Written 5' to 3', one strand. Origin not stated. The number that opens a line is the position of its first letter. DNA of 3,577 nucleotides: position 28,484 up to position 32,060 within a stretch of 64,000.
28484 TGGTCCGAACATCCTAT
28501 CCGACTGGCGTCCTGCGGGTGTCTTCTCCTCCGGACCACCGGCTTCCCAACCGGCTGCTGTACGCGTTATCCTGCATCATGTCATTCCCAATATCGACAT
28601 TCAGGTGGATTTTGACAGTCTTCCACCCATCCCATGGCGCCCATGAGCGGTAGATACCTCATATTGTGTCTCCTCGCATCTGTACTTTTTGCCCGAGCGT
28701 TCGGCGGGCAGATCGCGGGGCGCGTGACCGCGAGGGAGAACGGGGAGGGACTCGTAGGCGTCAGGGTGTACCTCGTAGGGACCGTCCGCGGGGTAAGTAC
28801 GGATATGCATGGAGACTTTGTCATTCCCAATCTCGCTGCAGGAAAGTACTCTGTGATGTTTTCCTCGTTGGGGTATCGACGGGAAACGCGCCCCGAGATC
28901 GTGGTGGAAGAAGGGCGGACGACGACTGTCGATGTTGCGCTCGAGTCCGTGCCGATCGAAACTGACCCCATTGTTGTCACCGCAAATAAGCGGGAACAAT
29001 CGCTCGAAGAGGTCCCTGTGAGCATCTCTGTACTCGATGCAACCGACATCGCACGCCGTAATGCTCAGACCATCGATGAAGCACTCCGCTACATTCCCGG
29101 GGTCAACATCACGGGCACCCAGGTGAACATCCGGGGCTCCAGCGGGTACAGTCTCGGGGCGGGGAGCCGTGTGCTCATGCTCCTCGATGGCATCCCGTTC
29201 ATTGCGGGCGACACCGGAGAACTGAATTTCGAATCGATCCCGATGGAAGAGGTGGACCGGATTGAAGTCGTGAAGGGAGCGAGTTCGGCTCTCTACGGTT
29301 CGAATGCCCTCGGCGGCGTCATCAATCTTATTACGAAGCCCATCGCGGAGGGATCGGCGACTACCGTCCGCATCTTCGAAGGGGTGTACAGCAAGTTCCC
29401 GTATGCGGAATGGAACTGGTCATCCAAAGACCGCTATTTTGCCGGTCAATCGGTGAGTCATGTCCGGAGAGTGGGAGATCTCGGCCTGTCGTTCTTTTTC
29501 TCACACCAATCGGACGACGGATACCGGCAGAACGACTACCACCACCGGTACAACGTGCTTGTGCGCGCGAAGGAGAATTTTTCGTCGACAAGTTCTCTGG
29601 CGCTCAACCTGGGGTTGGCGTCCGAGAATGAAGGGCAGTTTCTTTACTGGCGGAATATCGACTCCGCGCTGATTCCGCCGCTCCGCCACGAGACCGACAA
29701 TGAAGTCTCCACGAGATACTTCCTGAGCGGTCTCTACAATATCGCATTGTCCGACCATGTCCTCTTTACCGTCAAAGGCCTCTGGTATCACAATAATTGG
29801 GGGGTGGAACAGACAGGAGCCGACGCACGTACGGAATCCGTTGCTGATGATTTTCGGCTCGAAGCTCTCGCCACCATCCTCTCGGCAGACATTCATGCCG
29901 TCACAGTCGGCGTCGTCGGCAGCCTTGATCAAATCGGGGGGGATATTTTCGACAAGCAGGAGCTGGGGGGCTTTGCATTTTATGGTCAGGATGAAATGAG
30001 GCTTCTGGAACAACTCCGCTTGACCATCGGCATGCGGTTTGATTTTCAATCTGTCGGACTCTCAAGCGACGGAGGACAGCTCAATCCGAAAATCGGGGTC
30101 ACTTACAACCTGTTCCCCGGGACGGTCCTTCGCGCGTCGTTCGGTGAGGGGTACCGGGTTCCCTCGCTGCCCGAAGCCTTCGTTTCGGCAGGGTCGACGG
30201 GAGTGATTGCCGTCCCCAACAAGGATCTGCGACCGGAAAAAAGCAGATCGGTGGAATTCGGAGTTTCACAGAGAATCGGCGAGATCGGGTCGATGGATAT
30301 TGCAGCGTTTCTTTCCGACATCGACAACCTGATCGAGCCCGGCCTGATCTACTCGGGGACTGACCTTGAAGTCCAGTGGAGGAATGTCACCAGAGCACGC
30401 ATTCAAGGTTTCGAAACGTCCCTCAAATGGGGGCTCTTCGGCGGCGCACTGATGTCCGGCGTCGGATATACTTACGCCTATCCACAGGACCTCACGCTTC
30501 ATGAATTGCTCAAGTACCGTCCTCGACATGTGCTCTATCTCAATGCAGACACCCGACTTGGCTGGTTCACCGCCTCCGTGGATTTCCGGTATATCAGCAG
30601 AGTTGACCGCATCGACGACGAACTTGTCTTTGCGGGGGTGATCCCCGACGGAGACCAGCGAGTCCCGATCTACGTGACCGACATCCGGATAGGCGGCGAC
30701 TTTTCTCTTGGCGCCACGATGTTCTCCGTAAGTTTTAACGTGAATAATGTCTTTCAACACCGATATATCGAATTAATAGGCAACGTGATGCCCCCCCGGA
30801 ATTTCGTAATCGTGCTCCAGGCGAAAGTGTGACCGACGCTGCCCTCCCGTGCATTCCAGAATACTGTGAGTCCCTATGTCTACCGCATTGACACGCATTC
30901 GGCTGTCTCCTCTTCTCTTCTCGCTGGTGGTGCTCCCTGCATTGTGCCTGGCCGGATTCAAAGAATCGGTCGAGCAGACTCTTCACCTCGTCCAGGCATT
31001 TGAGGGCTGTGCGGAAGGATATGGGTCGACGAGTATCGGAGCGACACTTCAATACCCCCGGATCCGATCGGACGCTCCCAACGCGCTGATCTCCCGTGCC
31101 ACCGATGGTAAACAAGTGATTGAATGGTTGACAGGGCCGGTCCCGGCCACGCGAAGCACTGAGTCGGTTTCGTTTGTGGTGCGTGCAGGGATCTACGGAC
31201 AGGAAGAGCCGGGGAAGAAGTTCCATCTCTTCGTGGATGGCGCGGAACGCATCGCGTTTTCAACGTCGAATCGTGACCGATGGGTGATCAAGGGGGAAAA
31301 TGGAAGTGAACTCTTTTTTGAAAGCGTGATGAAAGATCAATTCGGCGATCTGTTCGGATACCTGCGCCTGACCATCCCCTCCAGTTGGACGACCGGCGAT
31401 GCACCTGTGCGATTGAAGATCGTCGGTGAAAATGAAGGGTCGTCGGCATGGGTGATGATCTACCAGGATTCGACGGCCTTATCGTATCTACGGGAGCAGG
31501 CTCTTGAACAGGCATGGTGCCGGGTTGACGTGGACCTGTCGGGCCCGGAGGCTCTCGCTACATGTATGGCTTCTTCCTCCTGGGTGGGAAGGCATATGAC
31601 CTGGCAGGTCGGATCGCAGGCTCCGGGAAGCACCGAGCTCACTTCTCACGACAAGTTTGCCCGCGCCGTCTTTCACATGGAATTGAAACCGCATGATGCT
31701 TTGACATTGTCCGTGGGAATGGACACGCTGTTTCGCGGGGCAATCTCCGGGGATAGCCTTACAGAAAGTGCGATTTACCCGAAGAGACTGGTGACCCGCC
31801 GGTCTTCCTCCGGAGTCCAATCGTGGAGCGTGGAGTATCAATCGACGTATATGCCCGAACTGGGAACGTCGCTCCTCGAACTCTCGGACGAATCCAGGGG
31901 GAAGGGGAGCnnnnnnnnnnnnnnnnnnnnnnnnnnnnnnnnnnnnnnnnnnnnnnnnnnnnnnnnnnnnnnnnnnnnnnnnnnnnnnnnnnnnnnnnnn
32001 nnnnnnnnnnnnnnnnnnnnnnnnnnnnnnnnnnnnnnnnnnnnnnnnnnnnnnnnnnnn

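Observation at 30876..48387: Mannose-type catabolic island bracketed by two divergent GH38-like paralogs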

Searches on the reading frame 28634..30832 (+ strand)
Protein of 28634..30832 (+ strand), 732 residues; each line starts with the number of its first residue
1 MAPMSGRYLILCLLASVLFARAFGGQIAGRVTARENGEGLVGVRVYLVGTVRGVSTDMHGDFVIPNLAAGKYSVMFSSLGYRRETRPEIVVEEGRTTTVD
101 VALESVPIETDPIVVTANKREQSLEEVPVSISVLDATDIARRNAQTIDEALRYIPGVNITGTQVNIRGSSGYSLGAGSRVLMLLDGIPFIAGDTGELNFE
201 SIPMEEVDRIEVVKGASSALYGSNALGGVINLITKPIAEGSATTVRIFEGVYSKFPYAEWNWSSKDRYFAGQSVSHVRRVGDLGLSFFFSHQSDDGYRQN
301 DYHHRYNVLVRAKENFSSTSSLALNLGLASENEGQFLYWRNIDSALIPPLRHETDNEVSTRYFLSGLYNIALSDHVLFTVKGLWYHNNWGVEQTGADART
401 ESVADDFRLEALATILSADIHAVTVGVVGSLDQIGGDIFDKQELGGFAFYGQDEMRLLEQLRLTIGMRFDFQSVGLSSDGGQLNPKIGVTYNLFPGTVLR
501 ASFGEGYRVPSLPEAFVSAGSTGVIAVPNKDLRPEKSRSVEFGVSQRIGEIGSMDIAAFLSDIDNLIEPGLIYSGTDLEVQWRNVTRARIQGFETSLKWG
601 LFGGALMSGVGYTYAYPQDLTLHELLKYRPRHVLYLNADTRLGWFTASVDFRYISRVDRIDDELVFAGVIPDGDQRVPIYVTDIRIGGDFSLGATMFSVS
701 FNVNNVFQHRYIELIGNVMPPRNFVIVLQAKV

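Call 4: search_protein_families(library=pfam, proteins=[window:28634-30832:+], max_evalue=0.01)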
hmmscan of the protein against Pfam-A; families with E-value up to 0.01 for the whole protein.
window:28634-30832:+ (732 aa): 6 families
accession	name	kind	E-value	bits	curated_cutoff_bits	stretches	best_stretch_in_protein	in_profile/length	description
PF00593.30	TonB_dep_Rec_b-barrel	-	1.7e-41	144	27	1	278-706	42-436/436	TonB dependent receptor-like, beta-barrel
PF07715.20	Plug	-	7.9e-28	97.5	23.9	1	124-229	2-107/107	TonB-dependent Receptor Plug Domain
PF13620.12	CarboxypepD_reg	-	7.8e-18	65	32.3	1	26-104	1-82/82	Carboxypeptidase regulatory-like domain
PF13715.12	CarbopepD_reg_2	-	5.8e-14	52.3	32.2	1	27-115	1-88/88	CarboxypepD_reg-like domain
PF25183.1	OMP_b-brl_4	-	2e-06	26.9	30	0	423-474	344-395/838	Outer membrane beta barrel domain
PF14905.12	OMP_b-brl_3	-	0.00071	19.2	27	0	482-652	158-333/408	Outer membrane protein beta-barrel family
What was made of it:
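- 28634..30832 (+): TonB-dependent receptor (CarboxypepD_reg + Plug + barrel), 43 nt upstream of GH38-A. Pfam Plug 97.5 bits and TonB_dep_Rec_b-barrel 144 bits (call 4).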

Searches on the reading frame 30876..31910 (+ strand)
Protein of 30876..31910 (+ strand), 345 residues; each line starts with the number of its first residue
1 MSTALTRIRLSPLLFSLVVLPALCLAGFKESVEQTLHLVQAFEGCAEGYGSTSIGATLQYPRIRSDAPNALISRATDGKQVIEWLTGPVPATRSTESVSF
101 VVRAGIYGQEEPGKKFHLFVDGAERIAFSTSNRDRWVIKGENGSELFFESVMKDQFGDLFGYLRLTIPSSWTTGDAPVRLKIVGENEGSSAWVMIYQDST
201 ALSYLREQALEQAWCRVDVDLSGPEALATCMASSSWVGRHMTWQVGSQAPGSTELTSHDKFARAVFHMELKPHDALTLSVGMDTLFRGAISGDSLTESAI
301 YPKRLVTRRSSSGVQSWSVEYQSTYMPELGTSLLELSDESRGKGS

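Call 7: search_protein_families(library=pfam, proteins=[window:30876-31900:+], max_evalue=10)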
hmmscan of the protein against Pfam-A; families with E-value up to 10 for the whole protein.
window:30876-31900:+ (341 aa): 0 families

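Call 35: predict_structure(alignment_id=A2)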
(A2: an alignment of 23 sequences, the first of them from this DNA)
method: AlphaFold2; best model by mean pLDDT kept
length: 321 residues; sequences in the alignment: 23
mean_pLDDT: 91.8   pTM: 0.86
mean pLDDT of the five models: 91.8, 90.5, 90.4, 89.9, 89.9
residues with pLDDT >= 90: 235; 70-90: 79; 50-70: 7; < 50: 0
segments of 3 or more residues with pLDDT < 50: none
pLDDT, mean of each block of 10 residues (from residue 1): 89 94 97 91 94 91 88 95 83 96 93 94 95 94 93 96 91 97 95 92 96 96 94 96 88 93 82 90 92 94 86 72 54
secondary structure, 60 per line:
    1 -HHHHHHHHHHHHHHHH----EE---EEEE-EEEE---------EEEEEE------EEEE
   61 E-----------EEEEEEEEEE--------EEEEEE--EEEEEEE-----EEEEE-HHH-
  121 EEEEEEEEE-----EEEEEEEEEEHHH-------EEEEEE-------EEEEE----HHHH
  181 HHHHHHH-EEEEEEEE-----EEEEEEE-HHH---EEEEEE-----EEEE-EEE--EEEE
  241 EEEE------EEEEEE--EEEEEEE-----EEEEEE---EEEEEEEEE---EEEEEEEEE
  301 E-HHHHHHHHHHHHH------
elements in order: H2-17 E27-30 E32-35 E45-50 E57-61 E73-82 E91-96 E99-105 E111-115 E121-129 E135-144 E155-160 E168-172 H177-187 E189-196 E202-208 E216-221 E227-230 E232-234 E237-244 E251-256 E259-265 E271-276 E280-288 E292-301 H303-315
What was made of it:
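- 30999..31475 (+): Module 1 of GH38-A: an uncharacterised mobile beta-sandwich module of about 160 aa with no Pfam model. Model pLDDT 91.8 (call 35).
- On Carbohydrate-binding module (for N-terminal module 1): It forms an independent beta-sandwich (call 35).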

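Call 50: fold_search(model_id=the predicted structure, library=pdb)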
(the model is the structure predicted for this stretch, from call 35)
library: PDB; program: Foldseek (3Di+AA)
matches with E <= 10: 907; with E <= 0.001: 4
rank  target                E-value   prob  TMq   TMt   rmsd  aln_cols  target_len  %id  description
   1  6d8k_B                1.1e-04  1.00  0.19  0.11  13.9       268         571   10  Bacteroides multiple species beta-glucuronidase (released 2018-10-17)
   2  8u01                  3.9e-04  0.85  0.18  0.08  17.2       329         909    7  Crystal Structure of the Glycoside Hydrolase Family 2 TIM Barrel-domain Containing Protein from Phocaeicola plebeius (released 2023-09-27)
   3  6ncy_A                7.3e-04  0.96  0.18  0.11  12.2       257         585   10  Crystal structure of hybrid beta-glucuronidase/beta-galacturonidase from Fusicatenibacter saccharivorans (released 2019-02-20)
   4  6k0p_A                7.7e-04  1.00  0.24  0.15   8.8       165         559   14  Catalytic domain of GH87 alpha-1,3-glucanase D1045A in complex with nigerose (released 2019-12-25)
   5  6k0v_A                1.2e-03  1.00  0.25  0.16   8.7       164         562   15  Catalytic domain of GH87 alpha-1,3-glucanase D1069A in complex with tetrasaccharides (released 2019-12-25)
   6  6ncz_A                1.4e-03  0.95  0.18  0.11  13.6       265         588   10  Crystal structure of hybrid beta-glucuronidase/beta-galacturonidase from Fusicatenibacter saccharivorans bound to phen (released 2019-02-20)
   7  6ncz_C                2.1e-03  0.89  0.18  0.11  13.6       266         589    9  Crystal structure of hybrid beta-glucuronidase/beta-galacturonidase from Fusicatenibacter saccharivorans bound to phen (released 2019-02-20)
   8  3wnn_A                7.4e-03  0.77  0.28  0.14  16.1       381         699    7  D308A mutant of Bacillus circulans T-3040 cycloisomaltooligosaccharide glucanotransferase complexed with isomaltooctao (released 2014-02-05)
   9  6ofo_B                1.3e-02  0.11  0.11  0.14  21.9       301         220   10  Crystal structure of split green fluorescent protein (GFP); s10 circular permutant (194-195) (released 2019-07-10)
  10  9h4p_BD               1.5e-02  0.28  0.21  0.09  19.9       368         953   12  Tail of full Haloferax tailed virus 1 (released 2025-08-27)
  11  1pmh_X                1.7e-02  0.95  0.25  0.39  10.9       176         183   11  Crystal structure of Caldicellulosiruptor saccharolyticus CBM27-1 in complex with mannohexaose (released 2004-06-22)
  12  9bla_G                1.7e-02  0.35  0.18  0.21  21.4       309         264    9  KIR3DL1*086 in complex with HLA-A*24:02 presenting the NEF peptide (released 2024-11-13)
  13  7k80_H                1.7e-02  0.25  0.16  0.18  20.8       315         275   10  KIR3DL1*001 in complex with HLA-A*24:02 presenting the RYPLTFGW peptide (released 2020-12-09)
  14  5a5y_A                2.3e-02  0.25  0.11  0.15  14.8       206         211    9  Crystal structure of AtTTM3 in complex with tripolyphosphate and magnesium ion (form A) (released 2015-08-05)
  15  4xrw                  2.4e-02  0.11  0.12  0.13  21.0       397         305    8  Crystal structure of the di-domain ARO/CYC BexL from the BE-7585A biosynthetic pathway (released 2015-12-02)
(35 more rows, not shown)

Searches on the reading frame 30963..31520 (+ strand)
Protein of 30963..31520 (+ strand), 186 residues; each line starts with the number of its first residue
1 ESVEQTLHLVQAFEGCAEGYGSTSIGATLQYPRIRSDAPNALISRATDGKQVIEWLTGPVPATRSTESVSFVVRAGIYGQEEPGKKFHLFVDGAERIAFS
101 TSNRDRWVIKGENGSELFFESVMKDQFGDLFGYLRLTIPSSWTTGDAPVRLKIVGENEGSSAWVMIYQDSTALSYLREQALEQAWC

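Call 33: search_protein_representatives(protein=window:30963-31520:+)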
Query: 186 residues. Proteins with E-value up to 0.001 (for the whole library): 390; up to 1e-10: 198; up to 1e-30: 5. The best 150 are listed.
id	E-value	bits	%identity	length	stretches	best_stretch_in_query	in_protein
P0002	2.1e-59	216.6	56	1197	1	1-186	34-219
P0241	2.2e-48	180.7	45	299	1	1-186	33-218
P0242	7.7e-39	149.6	40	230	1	1-186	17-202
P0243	5.5e-34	133.8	38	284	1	1-186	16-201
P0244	7.7e-31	123.5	40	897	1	9-185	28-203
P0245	5.6e-30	120.7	45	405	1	18-168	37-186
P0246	1.3e-29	119.6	37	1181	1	9-185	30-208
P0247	2.9e-26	108.6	38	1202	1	16-185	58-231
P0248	1.1e-25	106.8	37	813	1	17-178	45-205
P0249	3.3e-25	105.2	39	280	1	17-170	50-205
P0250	4.0e-25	104.9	34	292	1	16-185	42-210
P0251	1.2e-24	103.3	37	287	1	16-177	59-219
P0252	2.1e-24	102.6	38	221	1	15-169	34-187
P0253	3.3e-24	101.9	40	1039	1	14-169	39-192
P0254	3.7e-24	101.8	36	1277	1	17-186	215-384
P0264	6.8e-22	94.4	33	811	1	17-185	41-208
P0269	2.7e-21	92.4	36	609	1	11-166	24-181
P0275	3.4e-20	88.9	36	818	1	16-178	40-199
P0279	7.1e-20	87.8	32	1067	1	17-178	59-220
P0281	1.2e-19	87.1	32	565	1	17-182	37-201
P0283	1.9e-19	86.4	35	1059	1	9-179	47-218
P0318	2.4e-16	76.3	36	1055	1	48-177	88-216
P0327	5.7e-16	75.1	33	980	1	41-177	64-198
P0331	1.0e-15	74.3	35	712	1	16-168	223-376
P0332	1.0e-15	74.2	34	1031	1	17-170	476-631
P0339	2.4e-15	73.1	33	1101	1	18-174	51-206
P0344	3.7e-15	72.4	35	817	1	17-180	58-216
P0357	1.8e-14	70.2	34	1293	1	18-170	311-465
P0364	6.1e-14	68.5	35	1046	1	18-169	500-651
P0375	3.4e-13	66.0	29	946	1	31-175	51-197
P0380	4.4e-13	65.7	34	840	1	19-169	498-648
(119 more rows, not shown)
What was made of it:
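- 30999..31475 (+): 390 clusters at E <= 1e-3 (call 33).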

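Call 34: search_protein_families(library=pfam, proteins=[P0248, P0264, P0275, P0332, P0364, P0380, P0254, P0357, P0331, P0269], max_evalue=0.001)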
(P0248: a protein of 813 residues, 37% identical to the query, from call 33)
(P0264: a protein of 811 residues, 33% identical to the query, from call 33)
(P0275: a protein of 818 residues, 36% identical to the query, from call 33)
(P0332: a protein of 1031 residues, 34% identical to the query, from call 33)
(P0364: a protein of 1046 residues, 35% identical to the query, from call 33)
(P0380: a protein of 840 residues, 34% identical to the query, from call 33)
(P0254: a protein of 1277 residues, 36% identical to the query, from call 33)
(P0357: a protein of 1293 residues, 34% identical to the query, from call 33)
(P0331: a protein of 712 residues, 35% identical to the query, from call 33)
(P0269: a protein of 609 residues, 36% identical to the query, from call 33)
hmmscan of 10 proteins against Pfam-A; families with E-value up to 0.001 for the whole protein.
P0248 (813 aa): 1 family
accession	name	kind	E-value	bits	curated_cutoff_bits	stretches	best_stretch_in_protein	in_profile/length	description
PF00144.29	Beta-lactamase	-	7.7e-38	130.9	27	1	531-691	17-184/329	Beta-lactamase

P0264 (811 aa): 1 family
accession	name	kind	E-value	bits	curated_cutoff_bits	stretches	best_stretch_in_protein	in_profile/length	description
PF01074.27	Glyco_hydro_38N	-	8.4e-31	107.8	25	1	339-602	1-257/270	Glycosyl hydrolases family 38 N-terminal domain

P0275 (818 aa): 1 family
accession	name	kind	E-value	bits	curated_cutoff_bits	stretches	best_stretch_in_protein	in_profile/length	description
PF00144.29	Beta-lactamase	-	5.4e-34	118.3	27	1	524-798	17-320/329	Beta-lactamase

P0332 (1031 aa): 2 families
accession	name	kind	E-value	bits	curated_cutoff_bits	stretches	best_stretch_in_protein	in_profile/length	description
PF07971.18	Glyco_hydro_92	-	2.8e-186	620.5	24.6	2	715-1007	176-464/464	Glycosyl hydrolase family 92 catalytic domain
PF17678.7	Glyco_hydro_92N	-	5.1e-79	265.9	34.5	1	35-261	1-236/236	Glycosyl hydrolase family 92 N-terminal domain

P0364 (1046 aa): 3 families
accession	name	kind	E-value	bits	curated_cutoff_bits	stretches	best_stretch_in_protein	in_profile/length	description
PF07971.18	Glyco_hydro_92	-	5.1e-183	609.7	24.6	2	741-1026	181-464/464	Glycosyl hydrolase family 92 catalytic domain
PF17678.7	Glyco_hydro_92N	-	1.9e-76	257.4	34.5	1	46-276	1-236/236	Glycosyl hydrolase family 92 N-terminal domain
PF10518.14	TAT_signal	-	0.00093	19.5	22.7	0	1-19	1-19/21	TAT (twin-arginine translocation) pathway signal sequence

P0380 (840 aa): 2 families
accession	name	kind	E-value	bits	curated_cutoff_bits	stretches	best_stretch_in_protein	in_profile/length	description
PF17678.7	Glyco_hydro_92N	-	6e-75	252.5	34.5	1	45-273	1-236/236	Glycosyl hydrolase family 92 N-terminal domain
PF07971.18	Glyco_hydro_92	-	2.7e-59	201.8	24.6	1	280-451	2-171/464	Glycosyl hydrolase family 92 catalytic domain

P0254 (1277 aa): 2 families
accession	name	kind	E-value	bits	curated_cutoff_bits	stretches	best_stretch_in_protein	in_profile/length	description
PF13385.13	Laminin_G_3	-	3.7e-25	89.3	27.6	1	43-184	1-143/151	Concanavalin A-like lectin/glucanases superfamily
PF07940.18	Hepar_II_III_C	-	3.3e-11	43.6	24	1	1010-1194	2-187/237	Heparinase II/III-like, C-terminal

P0357 (1293 aa): 3 families
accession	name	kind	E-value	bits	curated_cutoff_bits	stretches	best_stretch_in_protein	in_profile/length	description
PF06452.16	CBM9_1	-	5.5e-10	39.9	23.4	1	49-205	1-138/185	Carbohydrate family 9 binding domain-like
PF07748.19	Glyco_hydro_38C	-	2.1e-06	28.6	25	1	1037-1204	1-175/206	Glycosyl hydrolases family 38 C-terminal domain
PF01074.27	Glyco_hydro_38N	-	3.7e-05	23.7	25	1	562-828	2-257/270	Glycosyl hydrolases family 38 N-terminal domain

P0331 (712 aa): 1 family
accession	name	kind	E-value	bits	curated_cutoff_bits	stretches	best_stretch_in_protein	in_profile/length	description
PF07971.18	Glyco_hydro_92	-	2e-175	584.7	24.6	2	424-703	189-464/464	Glycosyl hydrolase family 92 catalytic domain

P0269 (609 aa): 1 family
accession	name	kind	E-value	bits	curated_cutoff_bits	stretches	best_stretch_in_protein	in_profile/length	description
PF01074.27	Glyco_hydro_38N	-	3.9e-35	122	25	1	282-554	2-268/270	Glycosyl hydrolases family 38 N-terminal domain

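Call 82: search_protein_families(library=pfam, proteins=[P0279, P0281, P0283, P0318, P0327, P0339, P0344, P0375], max_evalue=0.001)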
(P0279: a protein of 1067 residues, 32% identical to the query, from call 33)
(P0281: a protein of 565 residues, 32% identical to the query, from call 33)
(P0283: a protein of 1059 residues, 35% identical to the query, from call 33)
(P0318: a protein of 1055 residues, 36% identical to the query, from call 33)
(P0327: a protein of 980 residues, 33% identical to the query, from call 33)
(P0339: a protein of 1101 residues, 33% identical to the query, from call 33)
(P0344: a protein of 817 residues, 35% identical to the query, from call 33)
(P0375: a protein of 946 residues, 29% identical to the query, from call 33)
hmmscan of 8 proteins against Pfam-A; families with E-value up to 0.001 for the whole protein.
P0279 (1067 aa): 4 families
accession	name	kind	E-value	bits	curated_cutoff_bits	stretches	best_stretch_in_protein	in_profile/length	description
PF00756.26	Esterase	-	8.4e-06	26.2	22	0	484-522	103-141/251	Putative esterase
PF00326.27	Peptidase_S9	-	2.8e-05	24.1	22.6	1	479-529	47-97/213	Prolyl oligopeptidase family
PF12697.13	Abhydrolase_6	-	4.9e-05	24.5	26.3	1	433-680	1-207/217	Alpha/beta hydrolase family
PF00561.26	Abhydrolase_1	-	0.00016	21.8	25.8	1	466-566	36-139/245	alpha/beta hydrolase fold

P0281 (565 aa): 0 families

P0283 (1059 aa): 0 families

P0318 (1055 aa): 3 families
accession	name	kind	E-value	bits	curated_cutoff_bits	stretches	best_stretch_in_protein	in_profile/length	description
PF10503.15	Esterase_PHB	-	3.4e-05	23.6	23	1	458-554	70-167/219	Esterase PHB depolymerase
PF00326.27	Peptidase_S9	-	0.00016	21.7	22.6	1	467-517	47-97/213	Prolyl oligopeptidase family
PF12740.14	PETase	-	0.00018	21.4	28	1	468-545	109-185/263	PET hydrolase-like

P0327 (980 aa): 2 families
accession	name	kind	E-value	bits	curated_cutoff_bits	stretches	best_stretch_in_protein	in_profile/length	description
PF07676.18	PD40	-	6.9e-15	55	20.9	0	397-432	3-37/38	WD40-like Beta Propeller Repeat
PF00930.27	DPPIV_N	-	2.2e-09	36.9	22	0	346-402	26-82/354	Dipeptidyl peptidase IV (DPP IV) N-terminal region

P0339 (1101 aa): 1 family
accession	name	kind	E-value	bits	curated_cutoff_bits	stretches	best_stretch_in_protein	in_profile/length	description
PF12228.14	DUF3604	-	1.6e-17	63.7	20.4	2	975-1020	379-424/591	Protein of unknown function (DUF3604)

P0344 (817 aa): 3 families
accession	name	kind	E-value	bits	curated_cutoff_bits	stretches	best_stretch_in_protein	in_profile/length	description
PF00326.27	Peptidase_S9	-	3.5e-13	50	22.6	1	466-524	47-105/213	Prolyl oligopeptidase family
PF01738.24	DLH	-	8.2e-08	32.5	21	1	468-579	82-194/217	Dienelactone hydrolase family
PF00756.26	Esterase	-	0.00055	20.2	22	0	472-515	104-147/251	Putative esterase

P0375 (946 aa): 1 family
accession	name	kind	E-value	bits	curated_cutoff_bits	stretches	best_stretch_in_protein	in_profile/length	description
PF17996.7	CE2_N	-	0.00024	21.6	27.9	1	376-446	21-82/108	Carbohydrate esterase 2 N-terminal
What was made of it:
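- Closest known: Beta-jelly-roll carbohydrate-binding modules. Same: Like CBMs, it is appended to, or inserted into, diverse carbohydrate-active enzymes (calls 34, 82).
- The module's partners include esterases, beta-lactamase-fold and peptidase-like proteins, so its ligand is not necessarily mannose (calls 34, 82).
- Tried and rejected: The GH38 and GH92 association suggested it (call 34), but esterase, beta-lactamase-fold, PD40 and DUF3604 partners were then found (call 82).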
